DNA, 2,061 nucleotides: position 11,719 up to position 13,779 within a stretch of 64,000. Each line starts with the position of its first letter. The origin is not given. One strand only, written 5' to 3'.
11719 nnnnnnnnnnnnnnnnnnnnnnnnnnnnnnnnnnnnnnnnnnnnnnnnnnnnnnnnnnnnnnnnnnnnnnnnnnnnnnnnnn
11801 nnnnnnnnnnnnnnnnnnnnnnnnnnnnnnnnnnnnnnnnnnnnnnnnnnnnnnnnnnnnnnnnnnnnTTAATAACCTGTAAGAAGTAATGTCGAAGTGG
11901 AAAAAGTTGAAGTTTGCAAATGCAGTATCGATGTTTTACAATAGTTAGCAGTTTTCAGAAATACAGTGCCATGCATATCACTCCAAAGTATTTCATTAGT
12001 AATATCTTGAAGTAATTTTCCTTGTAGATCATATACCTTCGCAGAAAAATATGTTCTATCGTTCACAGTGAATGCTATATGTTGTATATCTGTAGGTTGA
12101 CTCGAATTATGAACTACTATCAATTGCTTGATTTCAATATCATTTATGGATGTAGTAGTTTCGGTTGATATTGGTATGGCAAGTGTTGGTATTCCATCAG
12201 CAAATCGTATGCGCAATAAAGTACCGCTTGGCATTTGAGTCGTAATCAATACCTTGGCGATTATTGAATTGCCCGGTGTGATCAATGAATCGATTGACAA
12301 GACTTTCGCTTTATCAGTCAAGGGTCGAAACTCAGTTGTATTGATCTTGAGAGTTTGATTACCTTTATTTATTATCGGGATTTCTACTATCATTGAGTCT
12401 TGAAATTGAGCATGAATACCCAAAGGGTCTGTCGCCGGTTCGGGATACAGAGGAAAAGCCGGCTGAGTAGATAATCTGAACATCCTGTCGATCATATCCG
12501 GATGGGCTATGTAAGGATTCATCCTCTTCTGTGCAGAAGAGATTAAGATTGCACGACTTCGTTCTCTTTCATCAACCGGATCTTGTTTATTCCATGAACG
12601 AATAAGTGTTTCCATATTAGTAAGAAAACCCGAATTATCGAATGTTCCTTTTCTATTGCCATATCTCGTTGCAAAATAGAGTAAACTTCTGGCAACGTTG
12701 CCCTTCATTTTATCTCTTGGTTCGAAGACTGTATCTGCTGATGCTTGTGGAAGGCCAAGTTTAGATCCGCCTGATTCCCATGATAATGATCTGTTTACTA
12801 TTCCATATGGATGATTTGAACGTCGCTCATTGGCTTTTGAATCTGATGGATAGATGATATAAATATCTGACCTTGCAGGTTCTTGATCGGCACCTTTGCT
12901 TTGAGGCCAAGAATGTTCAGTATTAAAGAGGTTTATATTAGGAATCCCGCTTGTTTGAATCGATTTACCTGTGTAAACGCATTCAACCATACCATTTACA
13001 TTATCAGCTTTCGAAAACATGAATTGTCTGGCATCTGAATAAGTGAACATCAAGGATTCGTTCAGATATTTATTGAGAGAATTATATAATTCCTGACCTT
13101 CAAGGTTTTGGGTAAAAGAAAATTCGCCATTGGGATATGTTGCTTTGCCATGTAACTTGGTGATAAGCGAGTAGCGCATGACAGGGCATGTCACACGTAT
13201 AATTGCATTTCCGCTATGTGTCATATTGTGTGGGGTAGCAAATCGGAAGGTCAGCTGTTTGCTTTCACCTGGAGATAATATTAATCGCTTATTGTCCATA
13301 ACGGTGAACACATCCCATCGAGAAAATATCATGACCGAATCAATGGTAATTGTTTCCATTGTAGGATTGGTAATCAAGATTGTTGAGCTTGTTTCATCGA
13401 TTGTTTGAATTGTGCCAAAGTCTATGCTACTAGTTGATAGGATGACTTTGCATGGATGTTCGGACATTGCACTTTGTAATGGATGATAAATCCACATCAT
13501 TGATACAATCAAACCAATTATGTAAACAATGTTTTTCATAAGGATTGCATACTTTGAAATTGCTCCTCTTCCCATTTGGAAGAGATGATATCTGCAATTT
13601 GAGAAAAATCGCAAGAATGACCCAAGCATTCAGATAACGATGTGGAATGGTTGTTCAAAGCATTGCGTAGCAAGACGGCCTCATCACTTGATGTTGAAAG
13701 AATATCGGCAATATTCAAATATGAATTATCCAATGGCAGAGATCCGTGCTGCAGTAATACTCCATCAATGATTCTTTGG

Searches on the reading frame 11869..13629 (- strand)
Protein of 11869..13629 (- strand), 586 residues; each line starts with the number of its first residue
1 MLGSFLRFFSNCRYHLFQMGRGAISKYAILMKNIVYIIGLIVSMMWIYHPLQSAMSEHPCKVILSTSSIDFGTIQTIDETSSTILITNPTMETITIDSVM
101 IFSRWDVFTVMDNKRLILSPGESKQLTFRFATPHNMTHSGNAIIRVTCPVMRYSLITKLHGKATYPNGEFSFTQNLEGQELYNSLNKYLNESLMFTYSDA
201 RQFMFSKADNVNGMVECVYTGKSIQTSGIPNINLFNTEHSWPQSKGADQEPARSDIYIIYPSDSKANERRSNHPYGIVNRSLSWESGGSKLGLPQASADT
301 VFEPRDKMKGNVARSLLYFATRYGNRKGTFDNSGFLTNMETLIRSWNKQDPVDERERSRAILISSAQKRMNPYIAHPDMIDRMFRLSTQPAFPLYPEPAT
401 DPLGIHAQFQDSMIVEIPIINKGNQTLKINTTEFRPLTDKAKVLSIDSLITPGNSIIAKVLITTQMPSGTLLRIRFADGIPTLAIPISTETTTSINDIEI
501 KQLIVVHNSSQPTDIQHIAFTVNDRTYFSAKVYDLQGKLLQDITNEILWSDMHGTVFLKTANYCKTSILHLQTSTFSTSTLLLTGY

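Call 37: search_protein_families(library=pfam, proteins=[window:11869-13629:-], max_evalue=0.001)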
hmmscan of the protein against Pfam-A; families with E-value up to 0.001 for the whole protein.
window:11869-13629:- (586 aa): 2 families
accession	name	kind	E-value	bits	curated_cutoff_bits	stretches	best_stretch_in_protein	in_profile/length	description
PF04231.19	Endonuclease_1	-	3.1e-36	125.7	25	1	184-377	24-234/235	Endonuclease I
PF22544.2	HYDIN_VesB_CFA65-like_Ig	-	0.00012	22.7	25.5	0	63-139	4-79/100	HYDIN/CFA65/VesB-like, Ig-like domain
